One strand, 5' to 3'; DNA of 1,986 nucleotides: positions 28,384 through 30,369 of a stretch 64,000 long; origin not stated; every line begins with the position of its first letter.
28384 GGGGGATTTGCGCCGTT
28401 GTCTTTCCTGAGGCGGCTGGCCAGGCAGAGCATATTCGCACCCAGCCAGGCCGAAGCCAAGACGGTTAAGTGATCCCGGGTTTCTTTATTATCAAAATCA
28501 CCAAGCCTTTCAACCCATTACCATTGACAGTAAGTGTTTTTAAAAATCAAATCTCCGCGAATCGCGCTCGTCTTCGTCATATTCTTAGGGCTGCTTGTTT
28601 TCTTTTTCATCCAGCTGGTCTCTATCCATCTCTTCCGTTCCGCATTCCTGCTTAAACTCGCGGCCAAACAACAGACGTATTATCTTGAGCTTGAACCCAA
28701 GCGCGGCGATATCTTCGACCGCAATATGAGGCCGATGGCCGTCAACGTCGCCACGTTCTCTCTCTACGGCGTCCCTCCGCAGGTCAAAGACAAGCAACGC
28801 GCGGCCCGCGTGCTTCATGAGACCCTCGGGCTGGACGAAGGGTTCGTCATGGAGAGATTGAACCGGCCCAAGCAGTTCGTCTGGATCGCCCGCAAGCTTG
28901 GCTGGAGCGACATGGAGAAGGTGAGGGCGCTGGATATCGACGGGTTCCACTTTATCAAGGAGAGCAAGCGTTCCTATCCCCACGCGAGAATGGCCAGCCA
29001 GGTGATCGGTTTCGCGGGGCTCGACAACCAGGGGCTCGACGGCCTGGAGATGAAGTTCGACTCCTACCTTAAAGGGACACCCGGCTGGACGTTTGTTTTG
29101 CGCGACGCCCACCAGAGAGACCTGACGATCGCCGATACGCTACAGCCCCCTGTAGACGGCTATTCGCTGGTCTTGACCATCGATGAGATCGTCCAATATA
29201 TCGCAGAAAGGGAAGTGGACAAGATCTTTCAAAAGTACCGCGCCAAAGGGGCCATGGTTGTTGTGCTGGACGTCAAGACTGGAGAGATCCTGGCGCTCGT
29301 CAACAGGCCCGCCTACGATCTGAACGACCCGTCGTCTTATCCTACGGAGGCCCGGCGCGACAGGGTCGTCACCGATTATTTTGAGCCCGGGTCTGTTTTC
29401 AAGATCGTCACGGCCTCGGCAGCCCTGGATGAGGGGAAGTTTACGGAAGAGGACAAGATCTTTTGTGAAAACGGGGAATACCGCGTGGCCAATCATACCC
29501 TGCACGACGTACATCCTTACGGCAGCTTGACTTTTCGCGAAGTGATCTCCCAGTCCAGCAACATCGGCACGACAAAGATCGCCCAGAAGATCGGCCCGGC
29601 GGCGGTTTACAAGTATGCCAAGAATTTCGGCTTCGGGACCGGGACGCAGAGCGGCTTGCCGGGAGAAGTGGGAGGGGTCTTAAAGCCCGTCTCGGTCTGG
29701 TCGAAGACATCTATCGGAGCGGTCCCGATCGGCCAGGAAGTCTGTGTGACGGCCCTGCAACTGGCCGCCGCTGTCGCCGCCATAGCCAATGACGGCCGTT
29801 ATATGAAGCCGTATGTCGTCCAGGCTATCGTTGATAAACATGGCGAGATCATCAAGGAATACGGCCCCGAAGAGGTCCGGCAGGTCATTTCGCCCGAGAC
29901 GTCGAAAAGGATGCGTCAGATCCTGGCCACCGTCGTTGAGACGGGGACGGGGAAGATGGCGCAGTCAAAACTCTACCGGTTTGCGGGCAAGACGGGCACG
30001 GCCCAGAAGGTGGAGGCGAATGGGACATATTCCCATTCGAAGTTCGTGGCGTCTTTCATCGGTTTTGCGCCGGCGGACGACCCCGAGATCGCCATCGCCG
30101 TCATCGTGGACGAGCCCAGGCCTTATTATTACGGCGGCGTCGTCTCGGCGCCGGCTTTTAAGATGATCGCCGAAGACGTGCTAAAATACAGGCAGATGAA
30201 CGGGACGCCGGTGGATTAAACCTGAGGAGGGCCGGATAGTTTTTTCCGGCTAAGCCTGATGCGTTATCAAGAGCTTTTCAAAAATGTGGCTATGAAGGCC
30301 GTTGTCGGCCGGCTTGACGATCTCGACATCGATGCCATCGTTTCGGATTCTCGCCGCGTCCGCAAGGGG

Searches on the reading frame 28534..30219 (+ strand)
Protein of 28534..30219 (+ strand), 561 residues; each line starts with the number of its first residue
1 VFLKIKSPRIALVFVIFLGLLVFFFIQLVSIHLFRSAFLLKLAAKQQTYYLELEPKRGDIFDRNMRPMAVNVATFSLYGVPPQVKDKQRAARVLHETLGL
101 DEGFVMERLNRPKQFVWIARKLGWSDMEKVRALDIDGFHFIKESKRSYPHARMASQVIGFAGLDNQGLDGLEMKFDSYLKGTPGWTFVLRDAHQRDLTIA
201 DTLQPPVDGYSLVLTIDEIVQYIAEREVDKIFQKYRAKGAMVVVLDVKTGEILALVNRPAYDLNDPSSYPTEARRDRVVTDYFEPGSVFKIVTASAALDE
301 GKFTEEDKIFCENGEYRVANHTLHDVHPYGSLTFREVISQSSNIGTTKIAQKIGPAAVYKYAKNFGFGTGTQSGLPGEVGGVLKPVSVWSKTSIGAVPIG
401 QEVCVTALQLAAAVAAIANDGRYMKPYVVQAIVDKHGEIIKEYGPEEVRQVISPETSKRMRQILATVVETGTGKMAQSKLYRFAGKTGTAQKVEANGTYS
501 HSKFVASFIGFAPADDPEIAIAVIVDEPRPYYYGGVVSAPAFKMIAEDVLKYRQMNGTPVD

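Call 14: find_encoding_contigs(protein=window:28534-30219:+, flank=10000, max_places=1)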
Protein window:28534-30219:+ (561 aa): 19 contigs read that carry it; 1 place shown.
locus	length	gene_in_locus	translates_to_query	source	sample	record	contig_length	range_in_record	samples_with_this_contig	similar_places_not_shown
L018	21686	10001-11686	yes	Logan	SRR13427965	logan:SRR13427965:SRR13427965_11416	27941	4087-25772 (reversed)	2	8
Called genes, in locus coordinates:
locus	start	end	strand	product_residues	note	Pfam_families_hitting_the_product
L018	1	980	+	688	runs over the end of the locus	PF22745:Nlig-Ia, PF01653:DNA_ligase_aden, PF03120:OB_DNA_ligase, PF03119:DNA_ligase_ZBD, PF14520:HHH_5 (faint), PF12826:HHH_2, PF00533:BRCT, PF12738:PTCB-BRCT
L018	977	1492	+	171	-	-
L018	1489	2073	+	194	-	PF00753:Lactamase_B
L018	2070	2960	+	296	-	PF02899:Phage_int_SAM_1, PF13495:Phage_int_SAM_4, PF00589:Phage_integrase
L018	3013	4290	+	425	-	PF01743:PolyA_pol, PF13735:tRNA_NucTran2_2 (weak)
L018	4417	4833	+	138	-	PF02033:RBFA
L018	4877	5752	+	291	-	PF01368:DHH, PF02272:DHHA1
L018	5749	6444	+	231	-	PF01509:TruB_N, PF16198:TruB_C_2 (weak)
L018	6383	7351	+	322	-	PF06574:FAD_syn, PF01687:Flavokinase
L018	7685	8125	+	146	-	PF02381:MraZ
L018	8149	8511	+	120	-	PF07238:PilZ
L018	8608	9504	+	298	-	PF01795:Methyltransf_5, PF13649:Methyltransf_25 (weak), PF13847:Methyltransf_31 (faint)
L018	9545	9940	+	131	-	-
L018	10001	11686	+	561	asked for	PF03717:PBP_dimer, PF00905:Transpeptidase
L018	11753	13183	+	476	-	PF01225:Mur_ligase (weak), PF08245:Mur_ligase_M, PF02875:Mur_ligase_C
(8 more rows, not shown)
